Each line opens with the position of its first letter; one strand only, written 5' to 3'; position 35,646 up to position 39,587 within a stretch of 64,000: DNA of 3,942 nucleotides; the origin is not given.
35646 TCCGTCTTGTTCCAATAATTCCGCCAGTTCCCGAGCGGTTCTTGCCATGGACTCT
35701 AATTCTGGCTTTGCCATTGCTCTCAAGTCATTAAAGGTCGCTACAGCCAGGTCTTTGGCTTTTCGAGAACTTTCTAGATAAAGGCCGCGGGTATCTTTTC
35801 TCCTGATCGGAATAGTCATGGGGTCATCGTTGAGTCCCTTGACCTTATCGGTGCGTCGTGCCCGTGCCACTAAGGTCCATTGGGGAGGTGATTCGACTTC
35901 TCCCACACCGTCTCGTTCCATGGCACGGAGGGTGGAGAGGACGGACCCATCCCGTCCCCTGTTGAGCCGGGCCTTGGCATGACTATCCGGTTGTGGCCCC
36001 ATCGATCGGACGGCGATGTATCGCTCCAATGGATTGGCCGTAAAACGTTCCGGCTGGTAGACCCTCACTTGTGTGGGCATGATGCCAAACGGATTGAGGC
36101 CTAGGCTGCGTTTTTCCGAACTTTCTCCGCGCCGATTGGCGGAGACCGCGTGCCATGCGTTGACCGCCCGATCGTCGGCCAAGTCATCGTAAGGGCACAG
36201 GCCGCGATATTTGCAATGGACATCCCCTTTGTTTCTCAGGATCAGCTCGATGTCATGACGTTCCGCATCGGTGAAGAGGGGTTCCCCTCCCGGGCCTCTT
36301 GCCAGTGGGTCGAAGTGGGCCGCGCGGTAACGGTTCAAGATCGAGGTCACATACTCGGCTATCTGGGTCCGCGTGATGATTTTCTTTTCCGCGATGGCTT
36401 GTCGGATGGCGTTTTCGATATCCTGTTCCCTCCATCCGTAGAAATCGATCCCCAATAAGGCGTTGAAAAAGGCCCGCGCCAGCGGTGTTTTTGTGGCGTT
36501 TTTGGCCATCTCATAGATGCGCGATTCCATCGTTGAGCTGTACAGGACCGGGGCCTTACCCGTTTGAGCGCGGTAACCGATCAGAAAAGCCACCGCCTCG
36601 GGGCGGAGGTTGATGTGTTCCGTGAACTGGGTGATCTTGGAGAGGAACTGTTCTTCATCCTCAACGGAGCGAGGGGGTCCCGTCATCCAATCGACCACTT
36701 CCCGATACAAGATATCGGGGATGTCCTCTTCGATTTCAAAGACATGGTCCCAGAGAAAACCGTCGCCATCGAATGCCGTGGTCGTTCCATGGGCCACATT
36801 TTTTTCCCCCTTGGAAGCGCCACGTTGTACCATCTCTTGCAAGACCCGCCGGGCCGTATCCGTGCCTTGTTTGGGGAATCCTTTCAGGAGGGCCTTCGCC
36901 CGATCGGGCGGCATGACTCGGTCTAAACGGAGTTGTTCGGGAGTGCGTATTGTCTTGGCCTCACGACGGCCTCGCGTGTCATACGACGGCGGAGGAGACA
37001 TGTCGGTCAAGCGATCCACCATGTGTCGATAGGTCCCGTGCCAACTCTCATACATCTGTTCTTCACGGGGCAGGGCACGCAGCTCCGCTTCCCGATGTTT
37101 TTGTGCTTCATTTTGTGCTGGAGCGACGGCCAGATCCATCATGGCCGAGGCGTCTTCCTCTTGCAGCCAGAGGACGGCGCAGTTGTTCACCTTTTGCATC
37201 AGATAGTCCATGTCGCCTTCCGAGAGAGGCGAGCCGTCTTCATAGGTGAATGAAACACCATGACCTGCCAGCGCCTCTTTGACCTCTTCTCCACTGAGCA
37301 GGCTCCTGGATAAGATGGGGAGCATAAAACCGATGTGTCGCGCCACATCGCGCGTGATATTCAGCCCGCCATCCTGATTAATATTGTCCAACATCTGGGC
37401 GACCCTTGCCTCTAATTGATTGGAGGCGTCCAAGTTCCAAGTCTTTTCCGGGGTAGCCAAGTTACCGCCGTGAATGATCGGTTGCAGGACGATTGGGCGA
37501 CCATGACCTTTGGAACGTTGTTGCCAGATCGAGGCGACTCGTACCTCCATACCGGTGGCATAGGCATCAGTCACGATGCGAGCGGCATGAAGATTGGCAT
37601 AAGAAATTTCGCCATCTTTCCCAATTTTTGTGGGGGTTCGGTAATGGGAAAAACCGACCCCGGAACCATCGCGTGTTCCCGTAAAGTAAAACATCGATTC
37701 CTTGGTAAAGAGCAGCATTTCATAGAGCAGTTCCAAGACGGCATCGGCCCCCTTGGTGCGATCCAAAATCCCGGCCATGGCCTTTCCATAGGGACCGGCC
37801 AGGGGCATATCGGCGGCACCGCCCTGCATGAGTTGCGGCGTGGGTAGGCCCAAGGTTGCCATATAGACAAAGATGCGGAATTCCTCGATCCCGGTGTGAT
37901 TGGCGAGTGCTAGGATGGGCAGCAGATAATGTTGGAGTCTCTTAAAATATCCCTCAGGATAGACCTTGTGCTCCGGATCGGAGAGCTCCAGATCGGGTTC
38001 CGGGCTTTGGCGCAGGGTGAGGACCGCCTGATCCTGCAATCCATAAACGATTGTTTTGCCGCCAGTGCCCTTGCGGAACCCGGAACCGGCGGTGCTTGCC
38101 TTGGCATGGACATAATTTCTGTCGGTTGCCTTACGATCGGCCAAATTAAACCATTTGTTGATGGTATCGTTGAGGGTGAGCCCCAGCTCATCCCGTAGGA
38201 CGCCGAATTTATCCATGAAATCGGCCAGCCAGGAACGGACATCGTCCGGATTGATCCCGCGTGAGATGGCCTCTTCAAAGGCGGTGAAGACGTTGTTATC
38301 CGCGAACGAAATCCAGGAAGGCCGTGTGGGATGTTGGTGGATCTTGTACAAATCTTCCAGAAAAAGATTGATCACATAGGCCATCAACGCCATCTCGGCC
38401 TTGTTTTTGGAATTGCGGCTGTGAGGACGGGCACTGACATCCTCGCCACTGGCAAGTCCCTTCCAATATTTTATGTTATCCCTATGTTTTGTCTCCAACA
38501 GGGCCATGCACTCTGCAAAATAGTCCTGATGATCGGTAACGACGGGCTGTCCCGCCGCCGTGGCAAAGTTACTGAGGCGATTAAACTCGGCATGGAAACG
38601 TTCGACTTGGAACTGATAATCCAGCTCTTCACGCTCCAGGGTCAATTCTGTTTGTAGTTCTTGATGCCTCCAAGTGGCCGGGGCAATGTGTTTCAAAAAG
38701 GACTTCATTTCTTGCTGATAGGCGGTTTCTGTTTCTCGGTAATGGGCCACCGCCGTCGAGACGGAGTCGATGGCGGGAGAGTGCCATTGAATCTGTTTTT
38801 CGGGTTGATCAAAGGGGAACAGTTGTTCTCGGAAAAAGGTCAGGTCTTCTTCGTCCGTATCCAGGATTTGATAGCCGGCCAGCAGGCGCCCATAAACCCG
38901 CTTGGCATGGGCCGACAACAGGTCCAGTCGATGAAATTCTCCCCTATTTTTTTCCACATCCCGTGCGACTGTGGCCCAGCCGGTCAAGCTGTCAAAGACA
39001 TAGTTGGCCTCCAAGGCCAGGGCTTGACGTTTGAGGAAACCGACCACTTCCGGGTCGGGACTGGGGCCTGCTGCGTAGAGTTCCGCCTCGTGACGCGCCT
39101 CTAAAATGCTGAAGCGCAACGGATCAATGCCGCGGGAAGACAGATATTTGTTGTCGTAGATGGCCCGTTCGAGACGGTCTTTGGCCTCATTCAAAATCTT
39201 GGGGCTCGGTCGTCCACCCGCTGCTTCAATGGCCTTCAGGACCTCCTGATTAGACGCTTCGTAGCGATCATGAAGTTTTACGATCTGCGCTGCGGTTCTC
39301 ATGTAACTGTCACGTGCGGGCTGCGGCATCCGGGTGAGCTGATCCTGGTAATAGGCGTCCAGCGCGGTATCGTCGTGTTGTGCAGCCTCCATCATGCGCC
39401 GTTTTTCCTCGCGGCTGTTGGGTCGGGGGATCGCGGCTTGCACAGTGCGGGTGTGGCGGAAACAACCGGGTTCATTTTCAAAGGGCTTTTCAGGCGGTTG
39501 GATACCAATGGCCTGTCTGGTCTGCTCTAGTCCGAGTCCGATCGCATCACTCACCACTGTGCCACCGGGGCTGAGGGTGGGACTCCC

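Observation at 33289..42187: Four-gene operon built around an 1893-aa orphan protein: candidate undescribed system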

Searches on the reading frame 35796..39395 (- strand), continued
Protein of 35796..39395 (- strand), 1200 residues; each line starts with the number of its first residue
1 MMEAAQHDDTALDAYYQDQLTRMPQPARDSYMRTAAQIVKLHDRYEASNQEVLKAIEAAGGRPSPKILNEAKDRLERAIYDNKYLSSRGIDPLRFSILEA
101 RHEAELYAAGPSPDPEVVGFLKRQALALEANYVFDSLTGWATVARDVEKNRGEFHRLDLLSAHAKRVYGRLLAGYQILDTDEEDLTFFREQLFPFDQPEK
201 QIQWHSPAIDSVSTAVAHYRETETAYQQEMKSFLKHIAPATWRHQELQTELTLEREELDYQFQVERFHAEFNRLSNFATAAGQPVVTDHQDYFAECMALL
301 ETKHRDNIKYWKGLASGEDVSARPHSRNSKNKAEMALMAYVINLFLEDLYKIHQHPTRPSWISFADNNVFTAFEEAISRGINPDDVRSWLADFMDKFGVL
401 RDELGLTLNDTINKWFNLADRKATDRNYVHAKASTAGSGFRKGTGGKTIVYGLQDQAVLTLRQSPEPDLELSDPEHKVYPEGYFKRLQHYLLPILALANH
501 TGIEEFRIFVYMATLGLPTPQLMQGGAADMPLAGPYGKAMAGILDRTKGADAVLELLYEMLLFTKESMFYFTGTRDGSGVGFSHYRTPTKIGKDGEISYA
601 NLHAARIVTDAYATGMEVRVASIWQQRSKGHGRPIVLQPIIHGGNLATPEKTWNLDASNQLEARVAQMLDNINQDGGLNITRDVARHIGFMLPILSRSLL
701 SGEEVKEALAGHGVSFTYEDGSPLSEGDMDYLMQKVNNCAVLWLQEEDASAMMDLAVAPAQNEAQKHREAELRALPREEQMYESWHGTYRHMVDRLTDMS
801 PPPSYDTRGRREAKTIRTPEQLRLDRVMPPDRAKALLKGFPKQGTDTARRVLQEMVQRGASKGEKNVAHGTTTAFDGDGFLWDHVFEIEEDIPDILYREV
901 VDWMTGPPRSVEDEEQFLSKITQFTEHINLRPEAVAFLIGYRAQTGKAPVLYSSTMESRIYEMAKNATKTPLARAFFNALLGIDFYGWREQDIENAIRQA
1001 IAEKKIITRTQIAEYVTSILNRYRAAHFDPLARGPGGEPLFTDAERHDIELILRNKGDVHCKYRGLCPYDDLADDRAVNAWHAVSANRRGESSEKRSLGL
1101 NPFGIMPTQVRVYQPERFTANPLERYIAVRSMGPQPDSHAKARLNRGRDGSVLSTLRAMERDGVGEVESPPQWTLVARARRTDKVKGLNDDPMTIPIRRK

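Call 108: search_protein_families(library=pfam, proteins=[L021:15969-16247:-, L021:16494-16745:+, L021:16718-16861:+, L021:16800-17051:+, L022:6758-7171:+, L022:6207-6761:+, L022:938-1633:+, L020:5229-6167:+], max_evalue=0.05)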
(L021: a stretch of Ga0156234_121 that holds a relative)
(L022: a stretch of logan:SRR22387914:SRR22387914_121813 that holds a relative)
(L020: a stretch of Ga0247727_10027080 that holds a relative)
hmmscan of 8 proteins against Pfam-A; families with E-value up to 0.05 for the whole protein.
L021:15969-16247:- (92 aa): 4 families
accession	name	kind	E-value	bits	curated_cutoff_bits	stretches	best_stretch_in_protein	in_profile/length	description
PF12441.14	CopG_antitoxin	-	1.6e-07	32.4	28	1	22-64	36-78/79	CopG antitoxin of type II toxin-antitoxin system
PF14384.12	BrnA_antitoxin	-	5.8e-07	30.2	26.1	1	20-66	28-68/68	BrnA antitoxin of type II toxin-antitoxin system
PF01402.27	RHH_1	-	0.025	15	20.5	0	31-68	2-35/39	Ribbon-helix-helix protein, copG family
PF14493.12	HTH_40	-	0.047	14.4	27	0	42-75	14-47/89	Helix-turn-helix domain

L021:16494-16745:+ (83 aa): 0 families

L021:16718-16861:+ (47 aa): 1 family
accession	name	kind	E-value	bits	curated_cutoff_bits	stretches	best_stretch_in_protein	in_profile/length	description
PF02452.23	PemK_toxin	-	0.0055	17.3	23.1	1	6-46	2-46/109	PemK-like, MazF-like toxin of type II toxin-antitoxin system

L021:16800-17051:+ (83 aa): 0 families

L022:6758-7171:+ (137 aa): 2 families
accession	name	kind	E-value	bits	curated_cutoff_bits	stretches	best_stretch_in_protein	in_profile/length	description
PF05168.19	HEPN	-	5.1e-05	23.9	22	1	22-128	6-111/117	HEPN domain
PF14346.11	DUF4398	-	0.00012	23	27.9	1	21-56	26-62/78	Domain of unknown function (DUF4398)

L022:6207-6761:+ (184 aa): 10 families
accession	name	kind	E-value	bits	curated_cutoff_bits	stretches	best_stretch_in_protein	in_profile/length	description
PF18765.7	Polbeta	-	1.7e-07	31.8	26.9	1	90-167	3-85/93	Polymerase beta, Nucleotidyltransferase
PF25212.1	HVO_A0114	-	5.2e-06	26.6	27.6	1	12-63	26-76/84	HVO_A0114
PF01909.29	NTP_transf_2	-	2.1e-05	25.3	21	1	90-166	4-85/93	Nucleotidyltransferase domain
PF12840.13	HTH_20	-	0.00019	21.8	27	1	10-55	7-50/51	Helix-turn-helix domain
PF01047.28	MarR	-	0.0005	20.4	24.6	1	23-56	17-50/59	MarR family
PF01022.26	HTH_5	-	0.0023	18.2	22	1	10-52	4-44/47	Bacterial regulatory protein, arsR family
PF13463.12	HTH_27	-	0.0025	18.5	22.2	1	10-57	5-52/68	Winged helix DNA-binding domain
PF14502.12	HTH_41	-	0.0057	16.5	25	1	26-64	9-47/48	Helix-turn-helix domain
PF12802.13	MarR_2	-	0.0062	17.1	27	1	11-52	9-49/61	MarR family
PF13412.12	HTH_24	-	0.036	14.1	21.9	0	26-52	20-46/48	Winged helix-turn-helix DNA-binding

L022:938-1633:+ (231 aa): 1 family
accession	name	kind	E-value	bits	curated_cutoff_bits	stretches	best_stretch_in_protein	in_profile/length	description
PF09925.14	DUF2157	-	0.0067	16.6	32.4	1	138-226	25-114/146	Predicted membrane protein (DUF2157)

L020:5229-6167:+ (312 aa): 0 families

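Call 116: find_related_loci(query=A4, collection=viral_contigs, flank=5000)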
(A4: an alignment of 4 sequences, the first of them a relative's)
Query A4 (1831 aa) in viral_contigs; peptide patterns used: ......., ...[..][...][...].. (x = any residue, [..] = any of these).
7 stretches matched a pattern, but none encodes a relative of the query by tblastn (E <= 1e-3).

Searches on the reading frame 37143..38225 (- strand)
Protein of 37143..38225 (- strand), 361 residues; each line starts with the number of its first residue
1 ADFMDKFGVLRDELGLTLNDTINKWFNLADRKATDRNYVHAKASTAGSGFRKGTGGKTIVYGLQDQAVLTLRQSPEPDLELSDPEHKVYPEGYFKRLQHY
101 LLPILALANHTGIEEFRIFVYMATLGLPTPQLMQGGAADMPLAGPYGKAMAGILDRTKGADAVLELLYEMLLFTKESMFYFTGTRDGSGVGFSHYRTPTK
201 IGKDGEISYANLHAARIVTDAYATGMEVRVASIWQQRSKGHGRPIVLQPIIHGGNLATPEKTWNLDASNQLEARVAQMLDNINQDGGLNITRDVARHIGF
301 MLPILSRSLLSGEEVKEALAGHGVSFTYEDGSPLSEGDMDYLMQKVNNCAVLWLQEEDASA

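Call 106: search_protein_families(library=pfam, proteins=[window:37143-38225:-], max_evalue=10)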
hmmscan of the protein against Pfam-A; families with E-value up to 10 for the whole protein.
window:37143-38225:- (361 aa): 0 families

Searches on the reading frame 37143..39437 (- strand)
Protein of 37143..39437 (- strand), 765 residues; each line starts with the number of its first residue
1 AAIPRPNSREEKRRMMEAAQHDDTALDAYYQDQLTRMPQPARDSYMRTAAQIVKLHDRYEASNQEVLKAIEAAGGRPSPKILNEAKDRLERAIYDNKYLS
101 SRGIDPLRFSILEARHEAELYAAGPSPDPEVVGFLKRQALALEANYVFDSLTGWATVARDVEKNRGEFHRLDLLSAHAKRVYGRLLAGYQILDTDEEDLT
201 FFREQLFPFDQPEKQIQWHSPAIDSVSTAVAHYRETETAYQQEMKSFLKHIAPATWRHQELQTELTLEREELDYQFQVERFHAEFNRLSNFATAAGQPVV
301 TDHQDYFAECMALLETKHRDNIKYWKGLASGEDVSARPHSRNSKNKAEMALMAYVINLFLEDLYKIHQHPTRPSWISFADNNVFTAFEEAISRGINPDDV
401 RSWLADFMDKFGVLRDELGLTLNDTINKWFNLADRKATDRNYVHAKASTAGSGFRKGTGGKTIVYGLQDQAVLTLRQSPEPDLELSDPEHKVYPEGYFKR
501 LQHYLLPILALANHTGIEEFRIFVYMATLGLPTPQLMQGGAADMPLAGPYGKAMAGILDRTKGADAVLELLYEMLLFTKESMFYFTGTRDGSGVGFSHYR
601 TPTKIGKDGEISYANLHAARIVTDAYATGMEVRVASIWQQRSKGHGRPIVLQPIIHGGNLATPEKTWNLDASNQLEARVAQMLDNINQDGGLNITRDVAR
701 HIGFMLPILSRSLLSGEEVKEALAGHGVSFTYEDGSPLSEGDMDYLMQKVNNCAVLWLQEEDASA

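Call 75: predict_structure(alignment_id=A6)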
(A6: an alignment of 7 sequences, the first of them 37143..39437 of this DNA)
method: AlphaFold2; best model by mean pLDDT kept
length: 765 residues; sequences in the alignment: 7
mean_pLDDT: 60.6   pTM: 0.61
mean pLDDT of the five models: 60.6, 60.2, 57.5, 54.1, 49.2
residues with pLDDT >= 90: 41; 70-90: 323; 50-70: 118; < 50: 283
segments of 3 or more residues with pLDDT < 50: 1-6, 8-13, 15-23, 405-563, 579-628, 656-703
pLDDT, mean of each block of 10 residues (from residue 1): 37 47 59 88 90 83 86 79 78 87 81 87 87 83 73 58 62 72 70 74 74 81 90 89 89 86 82 91 91 80 85 89 76 58 68 80 84 78 61 57 46 39 39 30 35 28 26 25 25 28 24 29 36 27 23 32 53 57 31 26 33 35 45 74 73 46 26 34 33 36 62 84 77 76 74 74 52
secondary structure, 60 per line:
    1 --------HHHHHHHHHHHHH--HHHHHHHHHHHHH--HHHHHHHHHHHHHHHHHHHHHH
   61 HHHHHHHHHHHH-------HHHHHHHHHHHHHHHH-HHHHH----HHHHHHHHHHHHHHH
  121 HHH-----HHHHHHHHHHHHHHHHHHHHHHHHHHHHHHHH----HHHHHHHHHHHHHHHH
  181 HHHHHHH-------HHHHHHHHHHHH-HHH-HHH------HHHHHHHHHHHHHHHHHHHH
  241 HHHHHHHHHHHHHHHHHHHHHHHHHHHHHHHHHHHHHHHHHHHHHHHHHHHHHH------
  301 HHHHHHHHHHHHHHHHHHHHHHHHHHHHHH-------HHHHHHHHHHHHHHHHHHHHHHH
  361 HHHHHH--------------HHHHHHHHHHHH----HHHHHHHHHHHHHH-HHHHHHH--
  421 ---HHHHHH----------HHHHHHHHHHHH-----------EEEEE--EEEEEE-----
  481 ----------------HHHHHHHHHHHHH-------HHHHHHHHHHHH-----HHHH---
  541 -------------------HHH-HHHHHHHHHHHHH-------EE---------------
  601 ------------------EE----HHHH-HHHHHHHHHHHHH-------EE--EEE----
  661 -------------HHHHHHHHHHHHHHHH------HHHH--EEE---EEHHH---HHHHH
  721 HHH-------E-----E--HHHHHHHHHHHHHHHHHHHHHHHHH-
elements in order (helices of 4 or more, strands of 3 or more residues): H9-21 H24-36 H39-72 H80-95 H97-101 H106-123 H129-160 H165-187 H195-206 H221-294 H301-330 H338-366 H381-392 H397-410 H412-418 H424-429 H440-451 E463-467 E470-475 H497-509 H517-528 H534-537 H564-576 H625-628 H630-642 E654-656 H674-689 H696-699 E702-704 H716-723 H740-764
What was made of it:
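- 38238..39350 (-): Giant aa ~215-585: all-helical domain with very long helices (one of 74 residues). AlphaFold2 model, pLDDT 70-90 (call 75).
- On LPLAT / PF01553 acyltransferase superfamily (giant aa ~690-830): The AlphaFold2 model has pLDDT <50 over aa ~590-890 (call 75).
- Closest known: LPLAT / glycerolipid acyltransferase superfamily. Different: The fold is not verified (call 75).
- The AlphaFold model is unreliable exactly in this region (pLDDT <50, call 75), so the fold is unverified.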

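Call 80: fold_search(model_id=the predicted structure, library=pdb)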
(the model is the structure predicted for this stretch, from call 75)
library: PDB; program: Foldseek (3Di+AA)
matches with E <= 10: 120; with E <= 0.001: 0
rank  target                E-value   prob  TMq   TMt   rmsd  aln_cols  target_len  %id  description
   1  9e5c_6c               2.8e-01  0.08  0.06  0.02  46.1       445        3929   16  Cryo-EM structure of 96 nm repeat of microtubule doublet from T. brucei flagellum (released 2025-03-12)
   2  6h2x                  3.7e-01  0.09  0.06  0.12  38.7       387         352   12  MukB coiled-coil elbow from E. coli (released 2019-03-06)
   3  7ux1_A                4.1e-01  0.06  0.07  0.07  39.1       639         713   12  EcMscK in an Open Conformation (released 2022-11-23)
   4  9cpb_6K               4.9e-01  0.07  0.05  0.10  47.7       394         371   12  Atomic model of bovine Fallopian tube cilia doublet microtubule (48-nm periodicity) (released 2024-10-30)
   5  1fp2                  5.8e-01  0.04  0.07  0.11  22.3       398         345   11  CRYSTAL STRUCTURE ANALYSIS OF ISOFLAVONE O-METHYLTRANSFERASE (released 2001-03-07)
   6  9cpb_6B               6.6e-01  0.04  0.06  0.09  52.2       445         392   12  Atomic model of bovine Fallopian tube cilia doublet microtubule (48-nm periodicity) (released 2024-10-30)
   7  2qyo_B                7.9e-01  0.05  0.08  0.12  22.6       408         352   12  Crystal structure of isoflavone O-methyltransferase homolog in complex with biochanin A and SAH (released 2008-08-26)
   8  9e5c_7a               9.0e-01  0.04  0.06  0.02  46.1       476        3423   12  Cryo-EM structure of 96 nm repeat of microtubule doublet from T. brucei flagellum (released 2025-03-12)
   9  8glv_Mm               9.4e-01  0.04  0.07  0.02  53.8       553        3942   12  96-nm repeat unit of doublet microtubules from Chlamydomonas reinhardtii flagella (released 2023-05-31)
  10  8bwy_A                1.1e+00  0.04  0.07  0.03  41.5       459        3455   12  In situ outer dynein arm from Chlamydomonas reinhardtii in a pre-power stroke state (released 2023-05-10)
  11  9hdd_A                1.3e+00  0.06  0.09  0.14  24.5       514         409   11  Sla2 C-terminal region (Residues 560-968) (REND and THATCH domains) (released 2025-05-21)
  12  7rro_C1               1.3e+00  0.06  0.08  0.14  46.0       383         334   14  Structure of the 48-nm repeat doublet microtubule from bovine tracheal cilia (released 2021-10-27)
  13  7dqk_B                1.3e+00  0.06  0.10  0.14  28.9       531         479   12  A nicotine MATE transporter, Nicotiana tabacum MATE2 (NtMATE2) (released 2021-06-09)
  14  8to0_BL               1.3e+00  0.04  0.06  0.11  51.3       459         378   13  48-nm repeating structure of doublets from mouse sperm flagella (released 2023-11-01)
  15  5l7d_A                1.3e+00  0.04  0.08  0.09  32.9       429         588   11  Structure of human Smoothened in complex with cholesterol (released 2016-07-20)
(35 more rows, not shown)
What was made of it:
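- Foldseek gives nothing (call 80).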

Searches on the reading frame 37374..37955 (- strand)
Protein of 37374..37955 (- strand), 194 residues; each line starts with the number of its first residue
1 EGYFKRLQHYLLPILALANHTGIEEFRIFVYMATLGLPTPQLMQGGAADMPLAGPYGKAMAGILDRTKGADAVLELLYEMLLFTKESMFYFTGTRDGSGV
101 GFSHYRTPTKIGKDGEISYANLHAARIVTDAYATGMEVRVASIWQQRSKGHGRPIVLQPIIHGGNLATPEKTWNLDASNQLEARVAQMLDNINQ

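Call 47: search_solved_structures(query=A3, max_evalue=10, show_alignments=3)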
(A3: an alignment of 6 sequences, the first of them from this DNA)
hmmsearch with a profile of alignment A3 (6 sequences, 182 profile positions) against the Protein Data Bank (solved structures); distinct sequences matched with E-value up to 10: 3.
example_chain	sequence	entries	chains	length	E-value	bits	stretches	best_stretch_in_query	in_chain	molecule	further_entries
5obt_A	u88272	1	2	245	1.6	11.3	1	84-120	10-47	Vacuolar-processing enzyme gamma-isozyme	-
2bhn_A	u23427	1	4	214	1.7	11.2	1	52-88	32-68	XPF ENDONUCLEASE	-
2bgw_A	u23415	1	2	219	1.8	11.1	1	52-88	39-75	XPF ENDONUCLEASE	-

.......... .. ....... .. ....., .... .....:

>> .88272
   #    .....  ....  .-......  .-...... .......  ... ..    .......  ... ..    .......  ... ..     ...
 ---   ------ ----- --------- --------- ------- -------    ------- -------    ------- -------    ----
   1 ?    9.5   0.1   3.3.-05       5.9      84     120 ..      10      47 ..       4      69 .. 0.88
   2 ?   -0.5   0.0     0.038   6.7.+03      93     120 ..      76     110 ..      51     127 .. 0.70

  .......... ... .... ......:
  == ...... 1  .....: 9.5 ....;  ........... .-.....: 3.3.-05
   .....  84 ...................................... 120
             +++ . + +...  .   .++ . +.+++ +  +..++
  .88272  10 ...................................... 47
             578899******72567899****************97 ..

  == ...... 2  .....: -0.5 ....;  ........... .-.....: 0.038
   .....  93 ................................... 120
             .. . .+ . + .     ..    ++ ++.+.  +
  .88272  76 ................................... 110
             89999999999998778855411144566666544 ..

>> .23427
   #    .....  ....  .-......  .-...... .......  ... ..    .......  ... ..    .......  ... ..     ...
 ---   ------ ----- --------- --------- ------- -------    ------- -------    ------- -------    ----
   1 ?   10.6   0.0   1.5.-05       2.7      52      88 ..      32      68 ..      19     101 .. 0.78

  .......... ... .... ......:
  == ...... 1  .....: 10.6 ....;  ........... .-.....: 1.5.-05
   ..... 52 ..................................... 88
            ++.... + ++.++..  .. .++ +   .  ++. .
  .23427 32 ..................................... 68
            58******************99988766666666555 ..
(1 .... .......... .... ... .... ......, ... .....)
